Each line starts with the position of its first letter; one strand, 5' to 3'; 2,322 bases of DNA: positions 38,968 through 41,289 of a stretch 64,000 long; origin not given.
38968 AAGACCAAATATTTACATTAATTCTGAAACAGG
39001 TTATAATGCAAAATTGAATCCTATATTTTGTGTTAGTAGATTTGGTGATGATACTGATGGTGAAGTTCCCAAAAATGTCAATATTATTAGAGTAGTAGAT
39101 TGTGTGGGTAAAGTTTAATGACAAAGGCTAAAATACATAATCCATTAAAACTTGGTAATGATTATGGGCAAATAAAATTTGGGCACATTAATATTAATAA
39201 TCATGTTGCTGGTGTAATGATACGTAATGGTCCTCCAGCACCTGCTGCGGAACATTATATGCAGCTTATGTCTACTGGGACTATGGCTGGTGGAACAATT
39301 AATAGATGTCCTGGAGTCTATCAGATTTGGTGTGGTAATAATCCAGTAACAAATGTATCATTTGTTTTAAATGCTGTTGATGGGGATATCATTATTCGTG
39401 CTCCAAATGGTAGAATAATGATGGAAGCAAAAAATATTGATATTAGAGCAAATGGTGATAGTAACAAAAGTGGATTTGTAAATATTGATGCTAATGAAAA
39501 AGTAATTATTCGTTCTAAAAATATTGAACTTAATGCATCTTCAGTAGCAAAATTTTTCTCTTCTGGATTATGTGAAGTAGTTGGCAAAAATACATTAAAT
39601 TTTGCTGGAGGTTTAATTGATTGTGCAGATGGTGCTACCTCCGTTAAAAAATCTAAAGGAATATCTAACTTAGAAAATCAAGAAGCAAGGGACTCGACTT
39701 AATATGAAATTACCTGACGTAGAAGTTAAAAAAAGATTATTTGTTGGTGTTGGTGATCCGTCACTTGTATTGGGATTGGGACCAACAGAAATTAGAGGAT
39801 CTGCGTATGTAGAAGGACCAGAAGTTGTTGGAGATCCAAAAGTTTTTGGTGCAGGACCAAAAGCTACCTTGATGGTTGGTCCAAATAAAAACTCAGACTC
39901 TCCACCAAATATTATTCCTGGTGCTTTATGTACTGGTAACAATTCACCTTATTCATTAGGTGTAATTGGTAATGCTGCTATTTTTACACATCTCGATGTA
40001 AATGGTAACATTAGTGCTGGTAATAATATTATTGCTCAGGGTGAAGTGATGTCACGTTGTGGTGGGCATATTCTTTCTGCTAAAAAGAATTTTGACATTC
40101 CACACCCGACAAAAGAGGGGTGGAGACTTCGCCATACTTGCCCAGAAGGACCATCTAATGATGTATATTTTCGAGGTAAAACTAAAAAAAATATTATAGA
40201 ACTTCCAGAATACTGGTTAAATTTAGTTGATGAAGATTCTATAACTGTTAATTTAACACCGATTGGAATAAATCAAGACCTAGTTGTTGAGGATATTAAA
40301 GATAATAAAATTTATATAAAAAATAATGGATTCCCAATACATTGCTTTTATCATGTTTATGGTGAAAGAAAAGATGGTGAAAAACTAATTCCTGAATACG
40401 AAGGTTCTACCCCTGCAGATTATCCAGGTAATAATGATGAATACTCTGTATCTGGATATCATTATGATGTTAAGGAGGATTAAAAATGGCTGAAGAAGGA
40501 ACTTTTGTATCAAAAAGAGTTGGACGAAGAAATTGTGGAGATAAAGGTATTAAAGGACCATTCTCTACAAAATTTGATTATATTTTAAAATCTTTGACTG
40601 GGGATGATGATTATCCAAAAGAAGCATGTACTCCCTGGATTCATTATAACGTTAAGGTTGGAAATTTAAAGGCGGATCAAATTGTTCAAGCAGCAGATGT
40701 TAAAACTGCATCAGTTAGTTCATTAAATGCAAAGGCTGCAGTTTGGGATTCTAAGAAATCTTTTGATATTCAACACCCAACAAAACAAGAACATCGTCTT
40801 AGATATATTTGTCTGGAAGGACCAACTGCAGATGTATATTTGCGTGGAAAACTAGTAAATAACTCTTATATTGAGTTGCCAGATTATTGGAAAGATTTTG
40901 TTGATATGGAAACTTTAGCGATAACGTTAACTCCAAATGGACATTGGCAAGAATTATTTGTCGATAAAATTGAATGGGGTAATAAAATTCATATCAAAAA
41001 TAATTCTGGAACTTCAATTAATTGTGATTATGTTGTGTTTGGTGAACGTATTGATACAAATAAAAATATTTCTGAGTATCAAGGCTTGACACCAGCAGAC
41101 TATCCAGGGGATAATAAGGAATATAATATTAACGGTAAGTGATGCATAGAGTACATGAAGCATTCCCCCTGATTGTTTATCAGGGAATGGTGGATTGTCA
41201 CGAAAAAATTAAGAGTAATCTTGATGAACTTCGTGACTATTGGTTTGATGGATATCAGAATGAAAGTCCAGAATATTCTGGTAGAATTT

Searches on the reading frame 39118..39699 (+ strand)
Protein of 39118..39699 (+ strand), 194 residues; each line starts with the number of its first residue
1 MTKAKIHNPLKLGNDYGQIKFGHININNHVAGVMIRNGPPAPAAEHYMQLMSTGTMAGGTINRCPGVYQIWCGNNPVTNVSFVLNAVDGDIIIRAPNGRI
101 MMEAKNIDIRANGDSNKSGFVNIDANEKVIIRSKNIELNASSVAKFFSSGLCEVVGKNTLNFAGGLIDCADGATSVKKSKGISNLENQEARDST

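Call 90: search_protein_families(library=phrogs, proteins=[window:39118-39699:+], max_evalue=0.00001)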
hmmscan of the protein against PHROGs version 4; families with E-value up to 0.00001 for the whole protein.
window:39118-39699:+ (194 aa): 1 family
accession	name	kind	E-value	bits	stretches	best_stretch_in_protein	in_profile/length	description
phrog_26118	-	unknown function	3.1e-43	148.9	1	3-189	20-204/208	-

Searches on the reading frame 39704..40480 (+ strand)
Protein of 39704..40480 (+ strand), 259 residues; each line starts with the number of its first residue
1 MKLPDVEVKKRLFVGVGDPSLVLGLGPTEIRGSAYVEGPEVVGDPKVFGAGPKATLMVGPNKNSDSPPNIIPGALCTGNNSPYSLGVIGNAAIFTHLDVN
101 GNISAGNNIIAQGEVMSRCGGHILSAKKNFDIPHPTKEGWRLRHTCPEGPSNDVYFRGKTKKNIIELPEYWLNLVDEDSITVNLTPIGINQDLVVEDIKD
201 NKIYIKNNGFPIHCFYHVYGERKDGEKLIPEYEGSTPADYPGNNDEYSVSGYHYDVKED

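Call 90: search_protein_families(library=phrogs, proteins=[window:39704-40480:+], max_evalue=0.00001)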
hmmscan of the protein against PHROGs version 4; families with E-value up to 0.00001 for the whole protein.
window:39704-40480:+ (259 aa): 2 families
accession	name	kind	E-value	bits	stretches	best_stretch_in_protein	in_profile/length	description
phrog_17490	-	unknown function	8.6e-94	314.9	1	1-258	3-266/266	-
phrog_28536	-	unknown function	4.7e-55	187.3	1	80-249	51-222/224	-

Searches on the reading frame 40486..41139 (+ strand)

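Call 90: search_protein_families(library=phrogs, proteins=[window:40486-41139:+], max_evalue=0.00001)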
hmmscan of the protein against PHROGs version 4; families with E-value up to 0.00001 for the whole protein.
window:40486-41139:+ (218 aa): 2 families
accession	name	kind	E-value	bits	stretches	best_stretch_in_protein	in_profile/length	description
phrog_17490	-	unknown function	3.4e-59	201.5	1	65-217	105-259/266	-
phrog_28536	-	unknown function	1.1e-53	182.8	1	9-216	9-223/224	-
